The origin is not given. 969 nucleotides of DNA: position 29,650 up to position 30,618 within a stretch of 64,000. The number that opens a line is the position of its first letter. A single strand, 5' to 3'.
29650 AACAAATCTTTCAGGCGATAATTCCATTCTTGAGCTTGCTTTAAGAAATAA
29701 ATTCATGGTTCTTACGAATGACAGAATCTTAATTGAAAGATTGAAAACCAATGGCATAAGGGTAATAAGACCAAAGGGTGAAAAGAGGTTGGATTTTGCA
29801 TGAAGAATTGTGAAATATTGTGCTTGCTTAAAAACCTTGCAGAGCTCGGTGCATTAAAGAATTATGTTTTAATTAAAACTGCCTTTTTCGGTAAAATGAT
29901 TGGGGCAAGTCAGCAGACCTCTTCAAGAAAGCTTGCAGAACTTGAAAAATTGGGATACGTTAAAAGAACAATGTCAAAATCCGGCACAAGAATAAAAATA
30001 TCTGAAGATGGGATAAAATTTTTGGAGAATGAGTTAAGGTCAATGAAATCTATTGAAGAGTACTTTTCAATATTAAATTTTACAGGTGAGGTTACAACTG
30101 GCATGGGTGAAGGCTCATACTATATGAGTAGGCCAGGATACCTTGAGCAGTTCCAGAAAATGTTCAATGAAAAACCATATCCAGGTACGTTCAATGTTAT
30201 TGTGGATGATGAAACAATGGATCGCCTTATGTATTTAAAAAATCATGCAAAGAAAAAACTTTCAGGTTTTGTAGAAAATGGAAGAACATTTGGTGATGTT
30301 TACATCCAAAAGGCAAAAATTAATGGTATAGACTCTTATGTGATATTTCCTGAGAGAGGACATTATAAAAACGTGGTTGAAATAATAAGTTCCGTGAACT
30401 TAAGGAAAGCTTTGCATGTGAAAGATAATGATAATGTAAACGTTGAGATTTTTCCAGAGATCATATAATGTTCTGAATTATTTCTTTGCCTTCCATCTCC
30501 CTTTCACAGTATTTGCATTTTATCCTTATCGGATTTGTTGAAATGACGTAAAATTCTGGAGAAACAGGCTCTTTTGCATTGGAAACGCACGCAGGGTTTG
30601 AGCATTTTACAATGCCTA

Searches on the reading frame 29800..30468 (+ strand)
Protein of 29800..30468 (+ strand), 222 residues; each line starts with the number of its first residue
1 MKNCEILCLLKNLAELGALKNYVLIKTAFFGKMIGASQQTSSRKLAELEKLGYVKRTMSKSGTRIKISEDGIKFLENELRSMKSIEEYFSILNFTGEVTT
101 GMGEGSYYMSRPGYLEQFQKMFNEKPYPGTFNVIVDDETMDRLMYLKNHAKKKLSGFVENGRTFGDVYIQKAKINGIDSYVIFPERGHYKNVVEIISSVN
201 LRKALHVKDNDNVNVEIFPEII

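Call 27: find_encoding_contigs(protein=window:29800-30468:+, flank=10000, max_places=1)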
Protein window:29800-30468:+ (222 aa): 3 contigs read that carry it; 1 place shown.
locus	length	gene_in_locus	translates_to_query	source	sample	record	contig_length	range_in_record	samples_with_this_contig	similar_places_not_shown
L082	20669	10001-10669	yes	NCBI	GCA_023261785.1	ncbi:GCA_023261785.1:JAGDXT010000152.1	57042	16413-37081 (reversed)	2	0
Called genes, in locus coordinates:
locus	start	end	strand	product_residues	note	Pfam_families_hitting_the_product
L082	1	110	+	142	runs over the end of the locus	PF13527:Acetyltransf_9, PF00583:Acetyltransf_1, PF13673:Acetyltransf_10, PF13508:Acetyltransf_7, PF08445:FR47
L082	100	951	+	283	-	PF00456:Transketolase_N, PF13292:DXP_synthase_N, PF09364:XFP_N (faint), PF00676:E1_dh (weak)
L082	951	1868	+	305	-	PF02779:Transket_pyr, PF17147:PFOR_II (faint), PF02780:Transketolase_C, PF22613:Transketolase_C_1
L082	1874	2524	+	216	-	PF00923:TAL_FSA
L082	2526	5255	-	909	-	PF00133:tRNA-synt_1, PF01406:tRNA-synt_1e (faint), PF09334:tRNA-synt_1g, PF13603:tRNA-synt_1_2, PF09334:tRNA-synt_1g (weak), PF08264:Anticodon_1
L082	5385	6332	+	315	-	PF04055:Radical_SAM, PF13353:Fer4_12 (weak), PF13186:SPASM (faint)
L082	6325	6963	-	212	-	PF01411:tRNA-synt_2c, PF07973:tRNA_SAD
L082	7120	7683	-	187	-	PF12844:HTH_19, PF01381:HTH_3, PF13560:HTH_31, PF00571:CBS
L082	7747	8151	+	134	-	PF01873:eIF-5_eIF-2B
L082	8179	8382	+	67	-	PF01938:TRAM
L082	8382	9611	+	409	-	-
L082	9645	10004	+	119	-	PF01850:PIN (faint), PF13638:PIN_4 (faint), PF18477:PIN_9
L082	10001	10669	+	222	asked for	PF01982:CTP-dep_RFKase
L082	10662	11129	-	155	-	PF01948:PyrI, PF02748:PyrI_C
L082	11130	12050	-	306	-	PF02729:OTCace_N, PF00185:OTCace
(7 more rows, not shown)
